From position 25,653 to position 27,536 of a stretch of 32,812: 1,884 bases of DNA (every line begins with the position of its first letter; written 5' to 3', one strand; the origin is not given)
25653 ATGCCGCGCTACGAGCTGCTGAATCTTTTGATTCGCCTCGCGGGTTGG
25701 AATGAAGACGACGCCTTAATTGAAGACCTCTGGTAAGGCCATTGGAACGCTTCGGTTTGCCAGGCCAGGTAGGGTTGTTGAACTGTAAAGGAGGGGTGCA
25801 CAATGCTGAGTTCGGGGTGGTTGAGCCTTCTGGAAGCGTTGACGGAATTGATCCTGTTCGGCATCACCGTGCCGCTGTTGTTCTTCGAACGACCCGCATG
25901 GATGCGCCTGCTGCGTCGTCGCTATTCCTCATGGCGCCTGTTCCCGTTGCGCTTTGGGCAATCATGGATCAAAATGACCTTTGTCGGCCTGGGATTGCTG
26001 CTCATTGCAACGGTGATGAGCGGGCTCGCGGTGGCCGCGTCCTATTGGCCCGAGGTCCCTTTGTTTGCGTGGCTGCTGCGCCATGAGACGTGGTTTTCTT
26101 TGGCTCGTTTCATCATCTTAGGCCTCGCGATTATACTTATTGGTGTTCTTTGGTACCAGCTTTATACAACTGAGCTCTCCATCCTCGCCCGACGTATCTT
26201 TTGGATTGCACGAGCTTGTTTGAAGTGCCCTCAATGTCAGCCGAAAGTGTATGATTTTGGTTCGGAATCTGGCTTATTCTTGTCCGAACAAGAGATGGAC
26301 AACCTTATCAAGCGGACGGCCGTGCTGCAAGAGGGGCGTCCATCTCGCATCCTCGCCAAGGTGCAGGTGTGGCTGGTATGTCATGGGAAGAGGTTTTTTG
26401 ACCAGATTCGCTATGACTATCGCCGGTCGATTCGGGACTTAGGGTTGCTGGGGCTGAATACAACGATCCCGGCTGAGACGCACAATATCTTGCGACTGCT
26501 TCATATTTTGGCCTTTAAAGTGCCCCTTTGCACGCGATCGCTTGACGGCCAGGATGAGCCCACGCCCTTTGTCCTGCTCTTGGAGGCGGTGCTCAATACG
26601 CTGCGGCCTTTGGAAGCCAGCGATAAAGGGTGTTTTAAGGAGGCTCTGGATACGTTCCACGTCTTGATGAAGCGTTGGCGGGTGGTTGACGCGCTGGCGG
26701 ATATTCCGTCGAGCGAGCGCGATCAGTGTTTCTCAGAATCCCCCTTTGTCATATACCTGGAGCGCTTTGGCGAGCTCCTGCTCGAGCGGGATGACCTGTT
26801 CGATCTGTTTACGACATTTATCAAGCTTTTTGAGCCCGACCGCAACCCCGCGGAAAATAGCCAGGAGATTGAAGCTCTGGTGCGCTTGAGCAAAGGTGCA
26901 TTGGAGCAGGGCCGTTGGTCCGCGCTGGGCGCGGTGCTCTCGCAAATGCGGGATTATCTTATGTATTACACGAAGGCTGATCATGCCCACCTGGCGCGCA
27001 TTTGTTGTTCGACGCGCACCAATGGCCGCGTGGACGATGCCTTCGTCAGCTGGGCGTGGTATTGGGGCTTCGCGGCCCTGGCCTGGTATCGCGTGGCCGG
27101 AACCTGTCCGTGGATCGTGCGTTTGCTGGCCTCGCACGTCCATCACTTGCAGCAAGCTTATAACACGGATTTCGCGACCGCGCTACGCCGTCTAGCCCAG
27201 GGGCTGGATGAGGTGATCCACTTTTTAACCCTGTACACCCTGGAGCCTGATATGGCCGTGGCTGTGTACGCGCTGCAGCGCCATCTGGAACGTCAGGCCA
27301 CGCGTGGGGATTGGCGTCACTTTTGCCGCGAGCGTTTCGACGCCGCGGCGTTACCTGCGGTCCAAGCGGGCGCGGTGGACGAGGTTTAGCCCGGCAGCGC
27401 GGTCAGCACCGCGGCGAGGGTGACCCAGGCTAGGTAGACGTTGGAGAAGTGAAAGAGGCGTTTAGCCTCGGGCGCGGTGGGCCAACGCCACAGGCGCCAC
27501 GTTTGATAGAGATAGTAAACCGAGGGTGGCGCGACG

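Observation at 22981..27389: Lower-GC three-gene cassette behind a consensus promoter: atypical PAS kinase, receiver, orphan membrane protein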

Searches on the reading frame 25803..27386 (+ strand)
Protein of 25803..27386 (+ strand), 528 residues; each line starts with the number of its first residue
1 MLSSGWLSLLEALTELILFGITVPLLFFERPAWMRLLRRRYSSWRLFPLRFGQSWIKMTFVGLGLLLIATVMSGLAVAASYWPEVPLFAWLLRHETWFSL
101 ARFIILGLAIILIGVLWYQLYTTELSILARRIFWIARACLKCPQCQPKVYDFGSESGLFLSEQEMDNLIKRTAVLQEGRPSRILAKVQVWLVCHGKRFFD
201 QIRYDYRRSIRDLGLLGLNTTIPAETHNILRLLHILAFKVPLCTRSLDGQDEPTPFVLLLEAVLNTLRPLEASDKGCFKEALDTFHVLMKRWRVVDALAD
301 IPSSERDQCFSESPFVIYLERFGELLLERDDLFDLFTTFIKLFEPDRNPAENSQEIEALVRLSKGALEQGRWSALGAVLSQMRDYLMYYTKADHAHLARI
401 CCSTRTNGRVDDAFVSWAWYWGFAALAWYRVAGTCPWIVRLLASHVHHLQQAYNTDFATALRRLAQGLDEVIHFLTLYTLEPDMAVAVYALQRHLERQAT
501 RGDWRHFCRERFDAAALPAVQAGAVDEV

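Call 3: search_protein_families(library=pfam, proteins=[window:25803-27386:+], max_evalue=1)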
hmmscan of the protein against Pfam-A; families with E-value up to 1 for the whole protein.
window:25803-27386:+ (528 aa): 0 families

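Call 4: search_protein_families(library=ncbifam, proteins=[window:25803-27386:+], max_evalue=1)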
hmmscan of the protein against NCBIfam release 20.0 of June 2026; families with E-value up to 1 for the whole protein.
window:25803-27386:+ (528 aa): 0 families

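Call 6: find_homologous_proteins(query=window:25803-27386:+)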
Query window:25803-27386:+ (528 aa): 1 proteins with E <= 0.001 among 8000 candidates.
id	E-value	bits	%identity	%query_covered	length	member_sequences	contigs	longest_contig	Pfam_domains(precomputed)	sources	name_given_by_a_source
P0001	7.9e-272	921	79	98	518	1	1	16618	-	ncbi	-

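Call 7: search_protein_families(library=padloc, proteins=[window:25803-27386:+], max_evalue=1)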
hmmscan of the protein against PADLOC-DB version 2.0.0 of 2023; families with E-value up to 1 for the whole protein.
window:25803-27386:+ (528 aa): 0 families

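Call 9: find_encoding_contigs(protein=P0001, flank=10000)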
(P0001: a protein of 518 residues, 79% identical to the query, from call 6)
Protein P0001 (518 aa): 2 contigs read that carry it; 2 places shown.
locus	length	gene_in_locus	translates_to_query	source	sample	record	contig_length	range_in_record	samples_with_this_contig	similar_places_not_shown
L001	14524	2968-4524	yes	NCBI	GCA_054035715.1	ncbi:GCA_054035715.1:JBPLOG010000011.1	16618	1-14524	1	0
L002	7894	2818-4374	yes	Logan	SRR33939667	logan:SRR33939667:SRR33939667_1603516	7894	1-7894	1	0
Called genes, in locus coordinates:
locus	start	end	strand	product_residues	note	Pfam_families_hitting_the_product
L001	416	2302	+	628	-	PF02518:HATPase_c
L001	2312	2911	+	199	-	-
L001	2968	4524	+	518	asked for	-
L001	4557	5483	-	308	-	PF01040:UbiA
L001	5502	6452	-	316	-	PF02628:COX15-CtaA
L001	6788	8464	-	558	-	-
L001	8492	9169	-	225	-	-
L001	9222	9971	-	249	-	-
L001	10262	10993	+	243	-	PF00111:Fer2, PF13510:Fer2_4, PF12838:Fer4_7, PF13237:Fer4_10 (faint), PF22117:Fer4_Nqo3 (weak), PF13187:Fer4_9 (weak), PF00037:Fer4 (weak)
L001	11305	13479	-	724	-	-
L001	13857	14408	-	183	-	PF13302:Acetyltransf_3, PF00583:Acetyltransf_1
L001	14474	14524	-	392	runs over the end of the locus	-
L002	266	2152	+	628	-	PF02518:HATPase_c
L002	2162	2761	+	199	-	-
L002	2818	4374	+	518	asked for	-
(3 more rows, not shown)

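Call 36: search_protein_representatives(alignment_id=A1)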
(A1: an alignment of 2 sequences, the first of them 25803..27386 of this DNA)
Query: 2 sequences, 530 profile positions. Proteins with E-value up to 0.001 (for the whole library): 7; up to 1e-10: 7; up to 1e-30: 6. The best 7 are listed.
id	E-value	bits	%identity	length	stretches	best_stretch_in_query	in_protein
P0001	0.0e+00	1175.7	-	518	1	1-518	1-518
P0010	2.0e-44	168.7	-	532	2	79-494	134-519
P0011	3.9e-44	167.7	-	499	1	8-498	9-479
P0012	4.3e-38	147.8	-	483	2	209-497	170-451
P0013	6.4e-38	147.2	-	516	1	8-512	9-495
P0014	7.0e-38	147.1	-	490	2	209-497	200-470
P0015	3.4e-30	121.7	-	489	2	210-497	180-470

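Call 38: find_encoding_contigs(protein=P0011, flank=10000, max_places=3)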
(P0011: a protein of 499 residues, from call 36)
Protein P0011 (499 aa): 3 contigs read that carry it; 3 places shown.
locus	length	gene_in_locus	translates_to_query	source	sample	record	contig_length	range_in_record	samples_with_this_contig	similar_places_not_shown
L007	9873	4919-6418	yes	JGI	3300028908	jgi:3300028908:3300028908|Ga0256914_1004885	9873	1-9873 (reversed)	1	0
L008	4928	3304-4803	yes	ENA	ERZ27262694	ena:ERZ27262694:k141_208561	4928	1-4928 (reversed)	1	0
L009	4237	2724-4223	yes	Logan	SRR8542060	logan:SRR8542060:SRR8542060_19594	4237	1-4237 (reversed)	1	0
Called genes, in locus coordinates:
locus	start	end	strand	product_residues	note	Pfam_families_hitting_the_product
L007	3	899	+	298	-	?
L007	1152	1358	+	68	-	-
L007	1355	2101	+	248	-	-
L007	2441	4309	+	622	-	PF13188:PAS_8 (faint), PF13426:PAS_9 (faint), PF02518:HATPase_c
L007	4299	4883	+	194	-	-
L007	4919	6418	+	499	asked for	-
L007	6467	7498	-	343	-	PF02775:TPP_enzyme_C, PF12367:PFO_beta_C (faint)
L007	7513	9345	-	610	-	PF01558:POR, PF01855:POR_N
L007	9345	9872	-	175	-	?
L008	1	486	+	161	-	?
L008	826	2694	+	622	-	PF13188:PAS_8 (faint), PF13426:PAS_9 (faint), PF02518:HATPase_c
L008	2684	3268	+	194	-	-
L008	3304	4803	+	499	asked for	-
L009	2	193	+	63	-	?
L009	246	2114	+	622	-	PF13188:PAS_8 (faint), PF13426:PAS_9 (faint), PF02518:HATPase_c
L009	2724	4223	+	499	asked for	-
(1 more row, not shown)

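Call 39: find_encoding_contigs(protein=P0013, flank=10000, max_places=3)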
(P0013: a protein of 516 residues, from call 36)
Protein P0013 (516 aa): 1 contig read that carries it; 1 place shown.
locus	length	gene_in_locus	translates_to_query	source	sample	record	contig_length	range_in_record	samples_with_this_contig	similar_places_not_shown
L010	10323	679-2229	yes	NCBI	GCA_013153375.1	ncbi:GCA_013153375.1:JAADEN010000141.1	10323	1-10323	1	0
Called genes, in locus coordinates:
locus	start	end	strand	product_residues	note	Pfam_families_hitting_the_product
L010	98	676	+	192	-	-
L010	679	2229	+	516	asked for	-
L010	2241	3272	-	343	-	PF02775:TPP_enzyme_C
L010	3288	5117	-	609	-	PF01558:POR, PF01855:POR_N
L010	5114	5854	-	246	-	PF07729:FCD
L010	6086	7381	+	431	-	PF01663:Phosphodiest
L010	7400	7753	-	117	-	PF01588:tRNA_bind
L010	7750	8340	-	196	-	PF12804:NTP_transf_3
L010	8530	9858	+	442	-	PF01488:Shikimate_DH (faint), PF01494:FAD_binding_3 (faint), PF01946:Thi4 (weak), PF03486:HI0933_like (faint), PF07992:Pyr_redox_2, PF13450:NAD_binding_8 (weak), PF01593:Amino_oxidase (faint)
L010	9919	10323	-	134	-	?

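Call 40: find_encoding_contigs(protein=P0012, flank=10000, max_places=2)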
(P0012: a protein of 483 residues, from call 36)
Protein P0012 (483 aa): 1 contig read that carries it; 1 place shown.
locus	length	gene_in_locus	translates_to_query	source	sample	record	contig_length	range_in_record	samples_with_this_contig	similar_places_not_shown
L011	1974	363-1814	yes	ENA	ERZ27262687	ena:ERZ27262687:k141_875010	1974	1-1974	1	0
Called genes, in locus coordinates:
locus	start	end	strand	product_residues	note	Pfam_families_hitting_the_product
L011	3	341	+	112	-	?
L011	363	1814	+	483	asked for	-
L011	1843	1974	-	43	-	?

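Call 41: find_encoding_contigs(protein=P0014, flank=10000, max_places=2)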
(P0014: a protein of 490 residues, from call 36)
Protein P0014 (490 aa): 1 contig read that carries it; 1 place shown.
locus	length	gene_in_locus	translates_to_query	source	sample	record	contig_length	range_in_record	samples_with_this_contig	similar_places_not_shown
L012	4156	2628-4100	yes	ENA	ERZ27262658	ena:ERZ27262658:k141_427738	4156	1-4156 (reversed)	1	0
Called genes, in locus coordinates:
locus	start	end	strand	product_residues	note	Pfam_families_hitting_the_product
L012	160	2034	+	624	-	PF00989:PAS (faint), PF08448:PAS_4 (faint), PF13188:PAS_8 (faint), PF13426:PAS_9 (faint), PF02518:HATPase_c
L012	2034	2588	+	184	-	-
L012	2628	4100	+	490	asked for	-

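Call 42: find_encoding_contigs(protein=P0015, flank=10000, max_places=2)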
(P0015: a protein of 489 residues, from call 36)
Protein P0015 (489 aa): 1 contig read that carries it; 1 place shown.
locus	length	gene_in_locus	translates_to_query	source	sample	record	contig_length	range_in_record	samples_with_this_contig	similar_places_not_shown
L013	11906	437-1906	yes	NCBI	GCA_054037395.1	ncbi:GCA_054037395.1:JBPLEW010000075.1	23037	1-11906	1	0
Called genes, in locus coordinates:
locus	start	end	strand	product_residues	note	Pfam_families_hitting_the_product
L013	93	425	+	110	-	-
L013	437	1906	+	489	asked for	-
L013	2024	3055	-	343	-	PF02775:TPP_enzyme_C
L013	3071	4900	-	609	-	PF01558:POR, PF01855:POR_N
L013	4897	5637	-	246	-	PF07729:FCD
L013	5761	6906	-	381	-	PF07730:HisKA_3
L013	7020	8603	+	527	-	PF00004:AAA (faint), PF01202:SKI, PF13238:AAA_18 (weak), PF01761:DHQ_synthase, PF24621:DHQS_C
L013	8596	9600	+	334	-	PF02388:FemAB, PF13480:Acetyltransf_6, PF02388:FemAB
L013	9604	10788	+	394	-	PF03435:Sacchrp_dh_NADP, PF16653:Sacchrp_dh_C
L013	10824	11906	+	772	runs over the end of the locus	PF01326:PPDK_N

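Call 44: search_solved_structures(query=A5, max_evalue=10, show_alignments=1)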
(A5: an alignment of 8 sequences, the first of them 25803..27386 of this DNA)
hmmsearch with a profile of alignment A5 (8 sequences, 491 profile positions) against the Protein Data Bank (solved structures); distinct sequences matched with E-value up to 10: 11.
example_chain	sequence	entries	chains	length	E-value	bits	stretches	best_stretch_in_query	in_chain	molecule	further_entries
5vfo_G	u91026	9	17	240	1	11.1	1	352-436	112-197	Proteasome subunit alpha type-6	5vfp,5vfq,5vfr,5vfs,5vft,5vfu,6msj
9qvx_A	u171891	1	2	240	1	11.1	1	352-436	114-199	Proteasome subunit alpha type-6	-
7awe_A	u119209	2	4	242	1.1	11.1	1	352-436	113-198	Proteasome subunit alpha type-6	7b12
1c8n_A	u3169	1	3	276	1.1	11.1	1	24-51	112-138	COAT PROTEIN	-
4r3o_A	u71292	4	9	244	1.1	11.1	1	352-436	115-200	Proteasome subunit alpha type-6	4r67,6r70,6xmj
8qys_G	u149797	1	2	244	1.1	11.1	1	352-436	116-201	Proteasome subunit alpha type-6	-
22mm_G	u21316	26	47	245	1.1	11.1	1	352-436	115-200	Proteasome subunit alpha type-6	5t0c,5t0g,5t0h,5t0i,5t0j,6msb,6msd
1iru_A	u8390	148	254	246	1.1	11.1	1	352-436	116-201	20S proteasome | PROTEASOME SUBUNIT ALPHA TYPE-6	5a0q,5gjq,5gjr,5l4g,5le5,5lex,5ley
8ysx_R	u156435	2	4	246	1.1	11.1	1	352-436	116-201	Proteasome subunit alpha type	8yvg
3unb_G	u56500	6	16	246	1.1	11.1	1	352-436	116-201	Proteasome subunit alpha type-6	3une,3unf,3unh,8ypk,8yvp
8qz9_G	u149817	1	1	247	1.1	11.1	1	352-436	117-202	Proteasome subunit alpha type-6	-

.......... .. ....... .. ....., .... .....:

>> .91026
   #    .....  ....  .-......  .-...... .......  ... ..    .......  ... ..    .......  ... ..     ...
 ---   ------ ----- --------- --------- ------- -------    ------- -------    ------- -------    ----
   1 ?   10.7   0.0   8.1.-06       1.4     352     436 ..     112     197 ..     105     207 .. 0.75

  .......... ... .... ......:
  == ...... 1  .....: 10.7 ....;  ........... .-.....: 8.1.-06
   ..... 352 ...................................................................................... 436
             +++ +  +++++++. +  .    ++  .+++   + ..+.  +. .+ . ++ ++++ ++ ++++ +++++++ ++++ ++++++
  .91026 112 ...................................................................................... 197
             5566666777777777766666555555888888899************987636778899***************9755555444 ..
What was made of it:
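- On Any described family for the 528-aa protein (Pfam, NCBIfam, PADLOC, PDB): The profile against PDB sequences gives best E=1 (call 44).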

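Call 49: find_related_loci(query=A5, collection=genome_contigs, flank=8000)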
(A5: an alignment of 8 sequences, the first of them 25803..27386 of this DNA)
Query A5 (528 aa) in genome_contigs; peptide patterns used: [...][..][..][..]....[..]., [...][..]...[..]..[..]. (x = any residue, [..] = any of these).
30 stretches matched a pattern; 3 encode a relative of the query (tblastn E <= 1e-3); 3 distinct loci.
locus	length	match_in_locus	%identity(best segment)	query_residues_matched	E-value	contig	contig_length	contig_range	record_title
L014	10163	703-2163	28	8-510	5e-42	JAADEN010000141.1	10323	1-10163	MAG: Chloroflexota bacterium isolate L_MetaBat.219 contig-127_7784, whole genome shotgun sequence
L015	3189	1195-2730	28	8-495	2e-41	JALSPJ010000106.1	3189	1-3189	MAG: Anaerolineales bacterium isolate 356-284_metabat2_scaf2bin.041 356-284_scaffold_27215_c1, whole genome shotgun sequ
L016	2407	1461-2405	32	8-362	1e-36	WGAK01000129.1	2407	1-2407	MAG: Anaerolineales bacterium isolate S143_53 k151_280231, whole genome shotgun sequence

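Call 59: predict_structure(alignment_id=A5)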
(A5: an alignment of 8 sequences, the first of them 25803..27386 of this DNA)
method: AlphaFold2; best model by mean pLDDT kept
length: 528 residues; sequences in the alignment: 8
mean_pLDDT: 78.7   pTM: 0.75
mean pLDDT of the five models: 78.7, 76.9, 76.5, 76.5, 74.8
residues with pLDDT >= 90: 148; 70-90: 252; 50-70: 102; < 50: 26
segments of 3 or more residues with pLDDT < 50: 1-3, 154-157, 515-528
pLDDT, mean of each block of 10 residues (from residue 1): 52 65 64 78 63 55 69 68 75 76 74 72 81 89 69 54 83 77 84 68 75 92 92 92 71 85 94 94 92 78 75 80 93 93 82 89 92 91 87 72 60 87 92 86 88 88 90 89 93 90 81 49 32
secondary structure, 60 per line:
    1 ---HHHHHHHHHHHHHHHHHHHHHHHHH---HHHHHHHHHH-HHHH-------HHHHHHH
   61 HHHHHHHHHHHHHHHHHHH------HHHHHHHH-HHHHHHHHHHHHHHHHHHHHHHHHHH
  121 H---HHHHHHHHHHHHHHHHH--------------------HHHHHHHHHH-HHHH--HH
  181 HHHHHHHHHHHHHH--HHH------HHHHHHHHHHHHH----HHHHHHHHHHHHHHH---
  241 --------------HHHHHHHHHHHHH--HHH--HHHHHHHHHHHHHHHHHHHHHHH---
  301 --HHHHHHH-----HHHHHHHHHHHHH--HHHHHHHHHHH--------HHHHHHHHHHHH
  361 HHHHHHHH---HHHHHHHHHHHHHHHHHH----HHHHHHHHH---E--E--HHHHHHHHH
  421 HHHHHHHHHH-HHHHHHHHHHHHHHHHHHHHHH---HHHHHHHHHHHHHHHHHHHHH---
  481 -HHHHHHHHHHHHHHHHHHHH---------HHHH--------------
elements in order: H4-28 H32-41 H43-46 H54-79 H86-93 H95-121 H125-141 H162-171 H173-176 H179-194 H206-218 H223-237 H255-267 H275-297 H303-309 H315-327 H330-340 H349-368 H372-389 H394-402 H412-430 H432-453 H457-477 H482-501 H511-514

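Call 62: fold_search(model_id=the predicted structure, library=pdb)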
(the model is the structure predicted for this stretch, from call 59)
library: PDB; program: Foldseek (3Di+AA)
matches with E <= 10: 735; with E <= 0.001: 0
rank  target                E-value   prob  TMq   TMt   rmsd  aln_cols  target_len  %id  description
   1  7rdr_A                3.6e-02  0.96  0.24  0.26  19.4       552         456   13  Circular tandem repeat protein with novel repeat topology and enhanced subunit contact surfaces (released 2021-09-01)
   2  6xns_B                3.8e-02  0.91  0.17  0.24  23.6       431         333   10  C3_crown-05 (released 2020-12-23)
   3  6vfk_B                5.0e-02  0.63  0.13  0.19  17.9       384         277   11  De novo designed tetrahedral nanoparticle T33_dn10 displaying 4 copies of BG505-SOSIP trimer on the surface (released 2020-07-22)
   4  8fbj                  5.8e-02  0.54  0.12  0.17  21.4       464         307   13  Improving the secretion of designed protein assemblies through negative design of cryptic transmembrane domains (released 2023-03-22)
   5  9hn4_B                6.5e-02  0.57  0.17  0.08  21.2       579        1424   15  Cryo-EM structure of human separase bound to phosphorylated SCC1 (310-550 aa) (released 2025-09-03)
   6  4b8j                  7.0e-02  0.60  0.17  0.19  18.4       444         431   11  rImp_alpha1a (released 2013-01-09)
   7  3nmx_C                7.6e-02  0.89  0.21  0.29  14.1       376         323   12  Crystal structure of APC complexed with Asef (released 2011-07-06)
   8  6xns_F                8.6e-02  0.87  0.18  0.26  22.9       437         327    9  C3_crown-05 (released 2020-12-23)
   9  1qz7_A                8.6e-02  0.38  0.15  0.15  20.4       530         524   14  Beta-catenin binding domain of Axin in complex with beta-catenin (released 2003-11-18)
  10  6lth_L                9.2e-02  0.66  0.18  0.19  14.8       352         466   15  Structure of human BAF Base module (released 2020-02-12)
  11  5xbk_A                9.6e-02  0.82  0.21  0.28  13.1       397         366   16  Crystal structure of human Importin4 (released 2018-02-14)
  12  4c0o_A                9.6e-02  0.60  0.21  0.13  21.4       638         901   11  Transportin 3 in complex with phosphorylated ASF/SF2 (released 2014-01-22)
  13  6xns_C                1.0e-01  0.66  0.15  0.22  22.0       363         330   13  C3_crown-05 (released 2020-12-23)
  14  9d2f_L                1.1e-01  0.51  0.16  0.20  14.9       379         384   11  3D structure and atomic model of RS3 of mouse respiratory cilia (released 2025-08-13)
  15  8cmk_A                1.1e-01  0.33  0.15  0.11  19.4       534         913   11  Transportin-3 TNPO3 in complex with RSY region of CIRBP (released 2024-03-06)
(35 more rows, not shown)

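Call 66: list_cluster_members(proteins=[P0001, P0003, P0005, P0011, P0013, P0015, P0010])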
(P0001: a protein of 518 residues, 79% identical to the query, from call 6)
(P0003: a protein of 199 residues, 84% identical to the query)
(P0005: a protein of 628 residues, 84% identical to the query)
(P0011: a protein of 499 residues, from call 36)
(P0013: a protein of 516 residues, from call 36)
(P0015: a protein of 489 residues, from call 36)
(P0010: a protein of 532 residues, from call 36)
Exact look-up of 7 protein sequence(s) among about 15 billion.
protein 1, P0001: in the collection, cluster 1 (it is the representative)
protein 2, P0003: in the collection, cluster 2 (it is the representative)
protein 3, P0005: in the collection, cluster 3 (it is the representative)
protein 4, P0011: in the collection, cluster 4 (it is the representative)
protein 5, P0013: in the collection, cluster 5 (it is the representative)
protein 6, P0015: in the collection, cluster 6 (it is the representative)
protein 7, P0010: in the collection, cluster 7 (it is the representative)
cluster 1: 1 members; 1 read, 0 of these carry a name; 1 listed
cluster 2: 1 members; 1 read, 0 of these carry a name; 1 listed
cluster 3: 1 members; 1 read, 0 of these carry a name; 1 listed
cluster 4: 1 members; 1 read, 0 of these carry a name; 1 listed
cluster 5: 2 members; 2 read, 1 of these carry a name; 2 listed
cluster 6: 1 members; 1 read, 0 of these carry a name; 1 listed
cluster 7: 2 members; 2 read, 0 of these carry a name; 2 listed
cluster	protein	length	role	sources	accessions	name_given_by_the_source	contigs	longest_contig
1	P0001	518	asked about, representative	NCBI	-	-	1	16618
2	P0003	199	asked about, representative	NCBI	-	-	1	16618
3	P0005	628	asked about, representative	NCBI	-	-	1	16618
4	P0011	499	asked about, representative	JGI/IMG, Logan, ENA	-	-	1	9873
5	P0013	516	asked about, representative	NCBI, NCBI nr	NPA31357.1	MAG: hypothetical protein GXO37_05090 [Chloroflexi bacterium] | hypothetical protein [Chloroflexota bacterium]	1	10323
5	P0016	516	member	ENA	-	-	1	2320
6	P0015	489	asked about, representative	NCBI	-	-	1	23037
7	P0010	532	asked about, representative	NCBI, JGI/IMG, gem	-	-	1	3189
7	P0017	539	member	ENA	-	-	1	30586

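Call 68: find_encoding_contigs(protein=P0017, flank=10000, max_places=2)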
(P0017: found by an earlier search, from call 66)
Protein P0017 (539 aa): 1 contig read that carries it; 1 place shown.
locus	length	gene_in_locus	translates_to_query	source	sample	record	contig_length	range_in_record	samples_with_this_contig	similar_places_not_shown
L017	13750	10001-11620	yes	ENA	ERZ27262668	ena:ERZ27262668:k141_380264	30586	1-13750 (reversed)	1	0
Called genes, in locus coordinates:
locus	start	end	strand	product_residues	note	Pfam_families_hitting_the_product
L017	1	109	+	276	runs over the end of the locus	PF00005:ABC_tran, PF12399:BCA_ABC_TP_C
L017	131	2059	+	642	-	PF00501:AMP-binding, PF23562:AMP-binding_C_3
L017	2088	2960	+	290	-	PF02653:BPD_transp_2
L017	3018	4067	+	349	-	PF02653:BPD_transp_2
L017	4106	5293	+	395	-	PF13433:Peripla_BP_5, PF13458:Peripla_BP_6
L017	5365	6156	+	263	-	PF00005:ABC_tran, PF13304:AAA_21 (faint)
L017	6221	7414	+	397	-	PF00501:AMP-binding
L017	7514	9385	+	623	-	PF00989:PAS (faint), PF08448:PAS_4, PF13426:PAS_9 (faint), PF02518:HATPase_c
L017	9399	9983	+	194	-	-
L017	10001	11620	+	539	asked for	-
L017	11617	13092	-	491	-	PF00501:AMP-binding, PF13193:AMP-binding_C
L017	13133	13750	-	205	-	?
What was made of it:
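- The module keeps its three genes while its neighbours change (calls 38-42, 68), which is what a unit that includes its own output would do. It occurs in three different genomic contexts (calls 9, 38-42, 68).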
